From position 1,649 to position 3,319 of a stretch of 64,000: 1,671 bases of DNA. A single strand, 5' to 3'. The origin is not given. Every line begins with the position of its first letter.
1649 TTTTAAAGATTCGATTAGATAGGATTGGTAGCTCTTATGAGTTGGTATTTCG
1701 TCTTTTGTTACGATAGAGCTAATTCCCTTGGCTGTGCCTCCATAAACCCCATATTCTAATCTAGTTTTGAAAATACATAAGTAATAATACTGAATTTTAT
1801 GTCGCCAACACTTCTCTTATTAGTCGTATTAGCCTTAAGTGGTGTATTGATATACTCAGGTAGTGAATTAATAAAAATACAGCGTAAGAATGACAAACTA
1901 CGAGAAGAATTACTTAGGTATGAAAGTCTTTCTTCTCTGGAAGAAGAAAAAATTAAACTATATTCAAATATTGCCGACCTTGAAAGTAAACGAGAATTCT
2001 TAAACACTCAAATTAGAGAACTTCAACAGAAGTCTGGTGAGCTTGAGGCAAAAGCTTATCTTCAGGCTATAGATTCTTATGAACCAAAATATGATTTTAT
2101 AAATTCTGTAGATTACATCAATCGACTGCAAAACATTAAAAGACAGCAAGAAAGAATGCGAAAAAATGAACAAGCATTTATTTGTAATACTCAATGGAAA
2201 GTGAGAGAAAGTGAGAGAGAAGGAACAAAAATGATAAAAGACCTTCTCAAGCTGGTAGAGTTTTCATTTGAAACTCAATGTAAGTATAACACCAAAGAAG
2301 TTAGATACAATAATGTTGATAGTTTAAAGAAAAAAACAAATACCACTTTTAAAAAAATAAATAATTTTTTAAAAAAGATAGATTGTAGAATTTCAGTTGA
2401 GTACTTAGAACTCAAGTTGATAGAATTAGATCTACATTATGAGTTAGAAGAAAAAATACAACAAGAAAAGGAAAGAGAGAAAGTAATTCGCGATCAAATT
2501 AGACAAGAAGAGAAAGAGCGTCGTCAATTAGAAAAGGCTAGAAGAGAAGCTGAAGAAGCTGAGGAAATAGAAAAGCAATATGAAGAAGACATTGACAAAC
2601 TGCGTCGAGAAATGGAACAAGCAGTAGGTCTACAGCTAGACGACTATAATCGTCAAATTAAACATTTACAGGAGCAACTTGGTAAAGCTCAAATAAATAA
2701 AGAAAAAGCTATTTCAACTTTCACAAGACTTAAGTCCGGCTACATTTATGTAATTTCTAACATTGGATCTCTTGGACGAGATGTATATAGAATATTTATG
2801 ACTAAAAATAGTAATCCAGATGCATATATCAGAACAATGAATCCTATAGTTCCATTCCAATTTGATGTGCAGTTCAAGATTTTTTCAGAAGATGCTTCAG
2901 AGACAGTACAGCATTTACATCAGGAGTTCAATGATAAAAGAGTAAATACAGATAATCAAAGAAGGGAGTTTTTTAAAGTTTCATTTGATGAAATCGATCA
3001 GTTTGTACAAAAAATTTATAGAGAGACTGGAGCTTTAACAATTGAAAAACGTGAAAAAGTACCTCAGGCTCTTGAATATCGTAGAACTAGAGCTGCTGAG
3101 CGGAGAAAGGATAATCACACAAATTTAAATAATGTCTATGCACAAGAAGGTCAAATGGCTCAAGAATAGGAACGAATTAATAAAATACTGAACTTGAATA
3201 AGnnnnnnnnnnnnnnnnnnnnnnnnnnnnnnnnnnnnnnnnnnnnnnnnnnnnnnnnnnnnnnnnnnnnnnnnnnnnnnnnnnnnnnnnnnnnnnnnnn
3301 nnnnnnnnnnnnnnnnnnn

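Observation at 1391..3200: AT-rich insert encoding a DUF4041/T5orf172 protein next to a remnant of a toxin-antitoxin antidote gene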

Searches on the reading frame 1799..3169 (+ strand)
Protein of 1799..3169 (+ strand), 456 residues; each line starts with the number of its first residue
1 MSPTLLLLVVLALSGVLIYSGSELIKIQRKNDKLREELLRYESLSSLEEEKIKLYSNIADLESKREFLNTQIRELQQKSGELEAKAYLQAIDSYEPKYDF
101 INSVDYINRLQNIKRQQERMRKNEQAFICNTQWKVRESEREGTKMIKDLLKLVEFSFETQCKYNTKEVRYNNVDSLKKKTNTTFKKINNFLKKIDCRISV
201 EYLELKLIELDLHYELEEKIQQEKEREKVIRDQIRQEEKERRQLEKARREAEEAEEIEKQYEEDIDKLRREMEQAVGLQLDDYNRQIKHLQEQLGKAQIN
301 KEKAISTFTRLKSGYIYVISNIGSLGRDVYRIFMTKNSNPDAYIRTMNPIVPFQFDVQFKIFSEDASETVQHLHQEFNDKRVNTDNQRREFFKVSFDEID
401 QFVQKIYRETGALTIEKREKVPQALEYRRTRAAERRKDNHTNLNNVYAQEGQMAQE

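Call 4: search_protein_families(library=pfam, proteins=[window:1799-3169:+], max_evalue=0.1)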
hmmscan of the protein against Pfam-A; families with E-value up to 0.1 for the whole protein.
window:1799-3169:+ (456 aa): 3 families
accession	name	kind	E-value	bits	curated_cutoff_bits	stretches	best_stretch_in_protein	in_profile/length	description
PF13250.11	DUF4041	-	1.1e-10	41.7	27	1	151-206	1-56/56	Domain of unknown function (DUF4041)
PF10544.15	T5orf172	-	1.5e-08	35.5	20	1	314-406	1-100/101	T5orf172 domain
PF13455.12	MUG113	-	3.4e-08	34.4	22.3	1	330-406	1-73/73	Meiotically up-regulated gene 113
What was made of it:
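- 2249..2416 (+): DUF4041 (Pfam 'SNIPE') core, residues 151-206. Pfam PF13250 41.7 bits, cutoff 27 (call 4).
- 2738..3016 (+): GIY-YIG-fold (T5orf172) domain with non-canonical active-site residues: Y343 (2825-2827) replaces the family Arg, V370 (2906-2908) replaces Glu414, F333 replaces Gly, and Q358 replaces His. Pfam T5orf172 (call 4).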

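Call 6: search_protein_families(library=ncbifam, proteins=[window:1799-3169:+], max_evalue=0.1)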
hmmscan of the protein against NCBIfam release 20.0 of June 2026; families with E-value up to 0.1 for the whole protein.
window:1799-3169:+ (456 aa): 0 families

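Call 7: search_protein_families(library=padloc, proteins=[window:1799-3169:+], max_evalue=0.1)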
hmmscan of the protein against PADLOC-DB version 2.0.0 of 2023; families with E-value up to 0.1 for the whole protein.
window:1799-3169:+ (456 aa): 4 families
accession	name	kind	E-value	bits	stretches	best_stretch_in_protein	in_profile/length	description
PDLC03977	PD-Lambda-1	-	6.4e-94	313.6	1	42-446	86-484/496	-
PDLC03976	PD-Lambda-1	-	1.5e-93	312.3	1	41-442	86-481/491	-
PDLC05041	PDC-S57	-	1.1e-10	39.5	1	312-445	4-132/212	-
PDLC00647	ZorA3|ZorA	-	0.085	9.3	1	221-439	397-576/780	MotA/ExbB/TolQ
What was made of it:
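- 1799..3169 (+): SNIPE-like (PD-lambda-1 family) gene, 456 aa, 31.8% GC. PADLOC PD-Lambda-1 E 6.4e-94, covering profile positions 86-484 of 496 (call 7).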

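Call 11: find_encoding_contigs(protein=window:1799-3169:+, flank=10000, max_places=10)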
Protein window:1799-3169:+ (456 aa): no gene with exactly this product is on record in the collection.

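Call 15: find_homologous_proteins(query=window:1799-3169:+, max_evalue=1e-10)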
Query window:1799-3169:+ (456 aa): 695 proteins with E <= 1e-10 among 8000 candidates; the best 120 are listed.
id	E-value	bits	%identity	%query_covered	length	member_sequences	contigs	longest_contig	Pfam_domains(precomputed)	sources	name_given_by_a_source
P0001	1.4e-285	965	100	100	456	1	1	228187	PF10544.16,PF13455.13,PF13250.12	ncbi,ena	-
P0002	1.8e-170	586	68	93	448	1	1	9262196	PF10544.16,PF13455.13,PF13250.12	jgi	jgi:type II secretory pathway pseudopilin PulG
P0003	3.0e-170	585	66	99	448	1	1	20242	PF10544.16,PF13455.13,PF13250.12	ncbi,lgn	-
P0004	3.0e-169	582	67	94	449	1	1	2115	PF10544.16,PF13455.13,PF13250.12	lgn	-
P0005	2.4e-167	575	64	97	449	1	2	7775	PF10544.16,PF13455.13,PF13250.12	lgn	-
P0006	2.5e-167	575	66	94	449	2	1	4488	PF10544.16,PF13455.13,PF13250.12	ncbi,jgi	jgi:type II secretory pathway pseudopilin PulG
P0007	2.8e-166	572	65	99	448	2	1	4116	PF10544.16,PF13455.13,PF13250.12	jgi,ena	jgi:hypothetical protein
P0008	2.1e-165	569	65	94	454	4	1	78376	PF10544.16,PF13455.13,PF13250.12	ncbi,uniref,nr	ncbi:DUF4041 domain-containing protein [Trichocoleus sp. FACHB-69]|uniref:DUF4041 domain-containing 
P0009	2.6e-165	569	64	98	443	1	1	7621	PF10544.16,PF13455.13,PF13250.12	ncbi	ncbi:MAG: DUF4041 domain-containing protein [Cyanobacteriota bacterium]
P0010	1.0e-163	563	65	92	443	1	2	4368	PF10544.16,PF13455.13,PF13250.12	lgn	-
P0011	3.3e-161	555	65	94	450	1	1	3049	PF10544.16,PF13455.13,PF13250.12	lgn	-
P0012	6.2e-158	544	62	97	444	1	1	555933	PF10544.16,PF13455.13,PF13250.12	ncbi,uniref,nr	ncbi:DUF4041 domain-containing protein [Microcoleus sp. FACHB-SPT15]|uniref:DUF4041 domain-containin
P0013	3.3e-152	525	65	88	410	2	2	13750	PF10544.16,PF13455.13,PF13250.12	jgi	jgi:DNA repair exonuclease SbcCD ATPase subunit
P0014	1.2e-146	507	56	100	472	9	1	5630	PF10544.16,PF13455.13,PF13250.12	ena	-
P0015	1.4e-144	500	61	93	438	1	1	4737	PF10544.16,PF13455.13,PF13250.12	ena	-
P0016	2.3e-142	493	57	96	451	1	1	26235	PF10544.16,PF13455.13,PF13250.12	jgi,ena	jgi:hypothetical protein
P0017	1.6e-141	490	58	97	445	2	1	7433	PF10544.16,PF13455.13,PF13250.12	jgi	jgi:hypothetical protein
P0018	5.1e-140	485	54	100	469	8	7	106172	PF10544.16,PF13455.13,PF13250.12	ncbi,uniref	ncbi:DUF4041 domain-containing protein [Microcoleus sp. A2-C5]|uniref:DUF4041 domain-containing prot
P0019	1.0e-138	481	54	99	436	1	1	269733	PF10544.16,PF13455.13,PF13250.12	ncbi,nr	ncbi:MAG: DUF4041 domain-containing protein [Nostoc sp. S4]|nr:DUF4041 domain-containing protein [No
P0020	1.8e-138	480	56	97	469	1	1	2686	PF10544.16,PF13455.13,PF13250.12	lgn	-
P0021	2.0e-138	480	52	100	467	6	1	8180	PF10544.16,PF13455.13,PF13250.12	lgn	-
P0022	6.8e-138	478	56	97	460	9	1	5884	PF10544.16,PF13455.13,PF13250.12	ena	-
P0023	1.9e-136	473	56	91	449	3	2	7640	PF10544.16,PF13455.13,PF13250.12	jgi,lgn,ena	-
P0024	3.0e-136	473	54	100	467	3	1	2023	PF10544.16,PF13455.13,PF13250.12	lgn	-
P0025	6.9e-135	468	57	94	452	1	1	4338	PF10544.16,PF13455.13,PF13250.12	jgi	jgi:hypothetical protein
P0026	1.1e-133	464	53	100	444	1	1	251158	PF10544.16,PF13455.13,PF13250.12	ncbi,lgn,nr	ncbi:DUF4041 domain-containing protein [Scytonema tolypothrichoides VB-61278]|nr:DUF4041 domain-cont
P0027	1.1e-132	461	56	95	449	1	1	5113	PF10544.16,PF13455.13,PF13250.12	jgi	jgi:type II secretory pathway pseudopilin PulG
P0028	1.6e-132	461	53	100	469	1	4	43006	PF10544.16,PF13455.13,PF13250.12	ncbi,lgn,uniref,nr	ncbi:DUF4041 domain-containing protein [Microcoleus sp. bin38.metabat.b11b12b14.051]|uniref:DUF4041 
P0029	1.7e-132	461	56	93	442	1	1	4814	PF10544.16,PF13455.13,PF13250.12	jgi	jgi:hypothetical protein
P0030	6.1e-132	459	55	93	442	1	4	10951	PF10544.16,PF13455.13,PF13250.12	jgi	jgi:Domain of unknown function (DUF4041)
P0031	7.5e-132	458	54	99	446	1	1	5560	PF10544.16,PF13455.13,PF13250.12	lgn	-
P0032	6.0e-131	455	54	99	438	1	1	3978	PF10544.16,PF13455.13,PF13250.12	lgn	-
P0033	1.5e-130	454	55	93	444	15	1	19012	PF10544.16,PF13455.13,PF13250.12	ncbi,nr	ncbi:DUF4041 domain-containing protein [Nostocales cyanobacterium LEGE 12452]|nr:DUF4041 domain-cont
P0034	2.3e-130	453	55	96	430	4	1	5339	PF10544.16,PF13455.13,PF13250.12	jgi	jgi:hypothetical protein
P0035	4.5e-130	452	58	87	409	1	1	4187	PF10544.16,PF13455.13,PF13250.12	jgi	jgi:hypothetical protein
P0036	1.7e-129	451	53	100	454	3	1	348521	PF10544.16,PF13455.13,PF13250.12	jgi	jgi:flagellar motor protein MotB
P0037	2.5e-129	450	53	95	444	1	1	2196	PF10544.16,PF13455.13,PF13250.12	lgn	-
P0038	1.6e-128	447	55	93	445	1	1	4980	PF10544.16,PF13455.13,PF13250.12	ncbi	-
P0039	4.5e-128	446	53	99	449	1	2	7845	PF10544.16,PF13455.13,PF13250.12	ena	-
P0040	4.1e-127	443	54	93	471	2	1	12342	PF10544.16,PF13455.13,PF13250.12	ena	-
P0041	5.7e-127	442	55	93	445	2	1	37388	PF10544.16,PF13455.13,PF13250.12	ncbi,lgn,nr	ncbi:hypothetical protein NIES2109_64860 (plasmid) [Nostoc sp. HK-01]|nr:hypothetical protein NIES21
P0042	6.4e-126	439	53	99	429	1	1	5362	PF10544.16,PF13455.13,PF13250.12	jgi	jgi:hypothetical protein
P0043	1.4e-125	438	54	94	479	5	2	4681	PF10544.16,PF13455.13,PF13250.12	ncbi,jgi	jgi:hypothetical protein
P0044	2.1e-125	437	55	94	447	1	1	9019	PF10544.16,PF13455.13,PF13250.12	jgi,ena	-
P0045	2.7e-125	437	54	93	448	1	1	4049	PF10544.16,PF13455.13,PF13250.12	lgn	-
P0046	5.9e-125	436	54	96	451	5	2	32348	PF13250.12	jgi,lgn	jgi:hypothetical protein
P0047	6.8e-125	435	55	93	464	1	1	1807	PF10544.16,PF13455.13,PF13250.12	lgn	-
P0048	1.1e-124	435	54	93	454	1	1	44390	PF10544.16,PF13455.13,PF13250.12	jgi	jgi:DNA repair exonuclease SbcCD ATPase subunit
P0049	1.0e-123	432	54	90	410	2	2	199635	PF10544.16,PF13455.13,PF13250.12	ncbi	ncbi:MAG: DUF4041 domain-containing protein [Microcoleaceae cyanobacterium]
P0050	9.3e-123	428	53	93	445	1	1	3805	PF10544.16,PF13455.13,PF13250.12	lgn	-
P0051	2.4e-122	427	50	97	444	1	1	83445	PF10544.16,PF13455.13,PF13250.12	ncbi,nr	ncbi:MAG: DUF4041 domain-containing protein [Nostocales cyanobacterium 94392]|nr:DUF4041 domain-cont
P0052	1.8e-121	424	50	98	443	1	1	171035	PF10544.16,PF13455.13,PF13250.12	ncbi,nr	ncbi:MAG: DUF4041 domain-containing protein [Rivularia sp. T60_A2020_040]|nr:DUF4041 domain-containi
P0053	4.7e-121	423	51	98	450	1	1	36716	PF10544.16,PF13455.13,PF13250.12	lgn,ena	-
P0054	8.0e-121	422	52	97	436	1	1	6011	PF10544.16,PF13455.13,PF13250.12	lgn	-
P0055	6.8e-116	406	51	92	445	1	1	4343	PF10544.16,PF13455.13,PF13250.12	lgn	-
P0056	8.7e-116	405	53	89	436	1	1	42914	PF10544.16,PF13455.13,PF13250.12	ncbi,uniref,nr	ncbi:DUF4041 domain-containing protein [Nostoc commune]|uniref:DUF4041 domain-containing protein n=1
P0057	9.5e-116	405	51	93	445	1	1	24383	PF10544.16,PF13455.13,PF13250.12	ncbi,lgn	ncbi:MAG: DUF4041 domain-containing protein [Cyanobacteria bacterium P01_A01_bin.84]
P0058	1.4e-115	405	53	89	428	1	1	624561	PF10544.16,PF13455.13,PF13250.12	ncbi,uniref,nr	ncbi:DUF4041 domain-containing protein [Nostoc sp. XA010]|uniref:DUF4041 domain-containing protein n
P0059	1.8e-115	404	48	94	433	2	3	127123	PF10544.16,PF13455.13,PF13250.12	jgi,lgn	jgi:hypothetical protein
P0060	2.1e-115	404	57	81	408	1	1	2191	PF10544.16,PF13455.13,PF13250.12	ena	-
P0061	2.6e-115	404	52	94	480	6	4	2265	PF13455.13,PF13250.12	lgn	-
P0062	3.8e-114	400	49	93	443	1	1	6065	PF10544.16,PF13455.13,PF13250.12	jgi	jgi:Domain of unknown function (DUF4041)/Meiotically up-regulated gene 113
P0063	3.8e-114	400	52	93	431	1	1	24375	PF10544.16,PF13455.13,PF13250.12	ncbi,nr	ncbi:MAG: DUF4041 domain-containing protein [Nostocales cyanobacterium]|nr:MAG: DUF4041 domain-conta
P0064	7.4e-114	399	54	88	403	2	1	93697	PF10544.16,PF13455.13,PF13250.12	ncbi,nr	ncbi:DUF4041 domain-containing protein [Anabaena minutissima FACHB-250]|nr:DUF4041 domain-containing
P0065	8.1e-114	399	50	99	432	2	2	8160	PF10544.16,PF13455.13,PF13250.12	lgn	-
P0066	8.2e-113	396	52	89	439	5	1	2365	PF10544.16,PF13455.13,PF13250.12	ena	-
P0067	5.8e-112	393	50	95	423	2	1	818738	PF10544.16,PF13455.13,PF13250.12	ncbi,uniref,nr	ncbi:DUF4041 domain-containing protein [Anabaena sphaerica FACHB-251]|uniref:DUF4041 domain-containi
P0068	3.0e-111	390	50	93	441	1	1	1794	PF10544.16,PF13455.13,PF13250.12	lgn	-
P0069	3.5e-111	390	61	70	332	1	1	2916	PF10544.16,PF13455.13,PF13250.12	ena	-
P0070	3.7e-111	390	49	91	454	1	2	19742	PF10544.16,PF13455.13,PF13250.12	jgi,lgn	jgi:hypothetical protein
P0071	2.8e-109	384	47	99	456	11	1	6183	PF10544.16,PF13455.13,PF13250.12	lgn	-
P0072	3.4e-109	384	51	97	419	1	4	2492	PF10544.16,PF13455.13,PF13250.12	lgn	-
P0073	6.0e-109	383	46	97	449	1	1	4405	PF10544.16,PF13455.13,PF13250.12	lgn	-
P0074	1.7e-108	381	46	93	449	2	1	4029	PF10544.16,PF13455.13,PF13250.12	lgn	-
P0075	3.9e-108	380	47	93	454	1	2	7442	PF10544.16,PF13455.13,PF13250.12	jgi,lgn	-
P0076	2.0e-106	375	45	93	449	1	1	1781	PF10544.16,PF13455.13,PF13250.12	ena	-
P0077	4.6e-106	373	45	98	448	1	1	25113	PF10544.16,PF13455.13,PF13250.12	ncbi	-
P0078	5.2e-106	373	46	99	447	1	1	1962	PF10544.16,PF13455.13,PF13250.12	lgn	-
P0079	8.4e-106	373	47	100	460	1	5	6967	PF10544.16,PF13455.13,PF13250.12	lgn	-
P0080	2.7e-104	368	45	100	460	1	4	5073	PF10544.16,PF13455.13,PF13250.12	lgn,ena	-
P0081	6.4e-104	366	61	68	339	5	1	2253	PF13250.12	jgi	jgi:hypothetical protein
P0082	7.5e-104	366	44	100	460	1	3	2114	PF10544.16,PF13455.13,PF13250.12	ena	-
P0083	9.1e-104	366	45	97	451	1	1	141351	PF10544.16,PF13455.13,PF13250.12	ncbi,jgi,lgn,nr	ncbi:MAG: DUF4041 domain-containing protein [Trichocoleus desertorum ATA4-8-CV12]|jgi:hypothetical p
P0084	1.6e-103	365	44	100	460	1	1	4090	PF10544.16,PF13455.13,PF13250.12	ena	-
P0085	2.1e-103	365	44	100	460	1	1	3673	PF10544.16,PF13455.13,PF13250.12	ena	-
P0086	6.2e-102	360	45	93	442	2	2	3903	PF10544.16,PF13455.13,PF13250.12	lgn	-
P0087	4.4e-101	357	53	74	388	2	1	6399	PF13250.12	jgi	jgi:Domain of unknown function (DUF4041)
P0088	1.7e-100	355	45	100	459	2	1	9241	PF10544.16,PF13455.13,PF13250.12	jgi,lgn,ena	-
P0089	2.6e-100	355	44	100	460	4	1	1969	PF10544.16,PF13455.13,PF13250.12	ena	-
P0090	6.5e-99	350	48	93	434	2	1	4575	PF10544.16,PF13455.13,PF13250.12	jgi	jgi:hypothetical protein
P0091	6.3e-98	347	58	69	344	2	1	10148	PF13250.12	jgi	jgi:DNA repair exonuclease SbcCD ATPase subunit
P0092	1.1e-97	346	44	90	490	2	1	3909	PF10544.16,PF13455.13,PF13250.12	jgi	jgi:hypothetical protein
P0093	1.9e-97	345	44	91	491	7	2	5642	PF10544.16,PF13455.13,PF13250.12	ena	-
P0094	2.3e-97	345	40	93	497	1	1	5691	PF10544.16,PF13455.13,PF13250.12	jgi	jgi:hypothetical protein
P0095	3.3e-97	344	44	97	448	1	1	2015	PF10544.16,PF13455.13,PF13250.12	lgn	-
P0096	7.9e-97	343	47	93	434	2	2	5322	PF10544.16,PF13455.13,PF13250.12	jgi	jgi:hypothetical protein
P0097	8.7e-97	343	43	99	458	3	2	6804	PF13455.13,PF13250.12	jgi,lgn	jgi:hypothetical protein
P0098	2.5e-96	341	41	98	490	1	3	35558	PF10544.16,PF13455.13,PF13250.12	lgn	-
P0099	6.9e-96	340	45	95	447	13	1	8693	PF10544.16,PF13455.13,PF13250.12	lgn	-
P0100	1.5e-94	335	42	93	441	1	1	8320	PF10544.16,PF13455.13,PF13250.12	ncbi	-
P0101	2.1e-94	335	43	96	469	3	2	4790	PF10544.16,PF13455.13,PF13250.12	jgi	jgi:hypothetical protein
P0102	3.0e-93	331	42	96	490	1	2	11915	PF10544.16,PF13455.13,PF13250.12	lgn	-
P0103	7.5e-92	327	57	66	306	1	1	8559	PF10544.16,PF13455.13,PF13250.12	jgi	-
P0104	1.5e-90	322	55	68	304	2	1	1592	PF10544.16,PF13455.13,PF13250.12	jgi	jgi:hypothetical protein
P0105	6.1e-90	320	41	93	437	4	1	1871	PF10544.16,PF13455.13,PF13250.12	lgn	-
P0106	2.8e-89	318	41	94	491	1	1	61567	PF10544.16,PF13455.13,PF13250.12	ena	-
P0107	3.4e-89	318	43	96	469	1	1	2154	PF10544.16,PF13455.13,PF13250.12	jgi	jgi:Domain of unknown function (DUF4041)/Meiotically up-regulated gene 113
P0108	8.7e-89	317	54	70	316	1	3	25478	PF10544.16,PF13455.13,PF13250.12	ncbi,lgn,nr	ncbi:DUF4041 domain-containing protein [Nostoc sp. CCCryo 231-06]|nr:DUF4041 domain-containing prote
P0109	1.1e-87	313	42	96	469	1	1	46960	PF10544.16,PF13455.13,PF13250.12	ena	-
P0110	1.6e-87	312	40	93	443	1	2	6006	PF10544.16,PF13455.13,PF13250.12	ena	-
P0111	2.2e-85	305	40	93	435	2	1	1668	PF10544.16,PF13455.13,PF13250.12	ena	-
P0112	1.9e-84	302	44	88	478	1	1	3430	PF13455.13,PF13250.12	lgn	-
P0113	6.4e-84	300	41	93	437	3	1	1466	PF13250.12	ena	-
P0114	3.5e-83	298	40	95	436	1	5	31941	PF10544.16,PF13455.13,PF13250.12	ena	-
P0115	5.7e-83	297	41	95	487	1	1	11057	PF10544.16,PF13455.13,PF13250.12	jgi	jgi:Domain of unknown function (DUF4041)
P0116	1.3e-82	296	39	96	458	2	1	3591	PF10544.16,PF13455.13,PF13250.12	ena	-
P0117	1.8e-82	296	39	93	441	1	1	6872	PF10544.16,PF13250.12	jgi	jgi:hypothetical protein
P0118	3.7e-82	295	41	89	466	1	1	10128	PF10544.16,PF13455.13,PF13250.12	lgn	-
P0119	1.4e-80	290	40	96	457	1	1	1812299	PF10544.16,PF13455.13,PF13250.12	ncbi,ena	-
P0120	3.5e-80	288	40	95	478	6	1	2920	PF10544.16,PF13455.13,PF13250.12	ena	-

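Call 16: find_encoding_contigs(protein=P0001, flank=10000, max_places=4)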
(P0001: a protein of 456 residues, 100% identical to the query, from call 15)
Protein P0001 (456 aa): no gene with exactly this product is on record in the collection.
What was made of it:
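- Tried and rejected: It is not on record, so the source contig could not be fetched (calls 11, 16).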

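Call 17: find_encoding_contigs(protein=P0108, flank=10000, max_places=4)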
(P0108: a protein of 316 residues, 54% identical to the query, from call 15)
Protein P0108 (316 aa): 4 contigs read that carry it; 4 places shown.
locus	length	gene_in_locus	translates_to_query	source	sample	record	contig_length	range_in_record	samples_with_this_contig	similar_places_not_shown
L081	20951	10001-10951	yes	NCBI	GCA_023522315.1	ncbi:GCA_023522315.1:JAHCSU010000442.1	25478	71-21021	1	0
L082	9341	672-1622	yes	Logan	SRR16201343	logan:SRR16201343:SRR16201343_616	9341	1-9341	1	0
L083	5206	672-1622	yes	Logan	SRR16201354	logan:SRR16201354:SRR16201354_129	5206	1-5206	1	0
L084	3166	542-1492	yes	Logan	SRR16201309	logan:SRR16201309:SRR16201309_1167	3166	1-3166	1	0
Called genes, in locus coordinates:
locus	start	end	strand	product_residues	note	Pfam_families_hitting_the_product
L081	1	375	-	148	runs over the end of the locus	PF03446:NAD_binding_2, PF03807:F420_oxidored, PF10727:Rossmann-like (weak)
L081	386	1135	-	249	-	PF00106:adh_short, PF01370:Epimerase (weak), PF13561:adh_short_C2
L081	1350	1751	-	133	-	PF13577:SnoaL_4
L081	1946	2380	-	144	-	-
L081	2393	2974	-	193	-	PF03992:ABM (weak), PF27539:Y2318_C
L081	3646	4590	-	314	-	PF00535:Glycos_transf_2, PF10111:Glyco_tranf_2_2, PF13641:Glyco_tranf_2_3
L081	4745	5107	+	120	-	PF01245:Ribosomal_L19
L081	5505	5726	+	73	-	PF00584:SecE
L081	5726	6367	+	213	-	PF02357:NusG, PF00467:KOW (weak)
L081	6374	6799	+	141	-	PF03946:Ribosomal_L11_N, PF00298:Ribosomal_L11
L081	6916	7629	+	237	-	PF00687:Ribosomal_L1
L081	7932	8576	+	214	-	PF00466:Ribosomal_L10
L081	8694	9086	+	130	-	PF16320:Ribosomal_L12_N, PF00542:Ribosomal_L12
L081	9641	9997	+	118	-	-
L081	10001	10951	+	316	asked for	PF13250:SNIPE, PF10544:T5orf172, PF13455:MUG113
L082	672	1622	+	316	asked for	PF13250:SNIPE, PF10544:T5orf172, PF13455:MUG113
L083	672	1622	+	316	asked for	PF13250:SNIPE, PF10544:T5orf172, PF13455:MUG113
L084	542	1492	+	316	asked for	PF13250:SNIPE, PF10544:T5orf172, PF13455:MUG113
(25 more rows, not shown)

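Call 39: find_encoding_contigs(protein=P0002, flank=6000, max_places=2)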
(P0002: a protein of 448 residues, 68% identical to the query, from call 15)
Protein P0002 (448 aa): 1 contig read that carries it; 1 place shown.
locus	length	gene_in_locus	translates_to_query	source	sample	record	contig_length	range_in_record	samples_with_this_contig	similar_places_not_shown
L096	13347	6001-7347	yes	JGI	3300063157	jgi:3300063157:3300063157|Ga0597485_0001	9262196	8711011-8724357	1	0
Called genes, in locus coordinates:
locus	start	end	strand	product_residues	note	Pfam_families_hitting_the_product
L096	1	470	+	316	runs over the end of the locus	PF20030:bpMoxR, PF00158:Sigma54_activat (weak), PF00004:AAA, PF07726:AAA_3, PF07728:AAA_5, PF17863:AAA_lid_2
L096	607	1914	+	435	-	PF01882:DUF58, PF13519:VWA_2 (weak)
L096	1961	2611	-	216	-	PF05685:Uma2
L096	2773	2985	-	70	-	-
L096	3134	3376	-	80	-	PF12844:HTH_19 (faint), PF13560:HTH_31 (weak), PF01381:HTH_3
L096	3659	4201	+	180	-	-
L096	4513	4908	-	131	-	-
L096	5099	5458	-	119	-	PF18480:DUF5615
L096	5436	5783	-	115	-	-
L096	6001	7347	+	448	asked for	PF13250:SNIPE, PF10544:T5orf172 (faint), PF13455:MUG113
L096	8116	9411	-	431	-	PF19961:EAD8, PF03781:FGE-sulfatase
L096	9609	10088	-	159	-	PF19961:EAD8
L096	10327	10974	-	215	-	PF05685:Uma2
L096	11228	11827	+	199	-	PF05685:Uma2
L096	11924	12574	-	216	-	PF00730:HhH-GPD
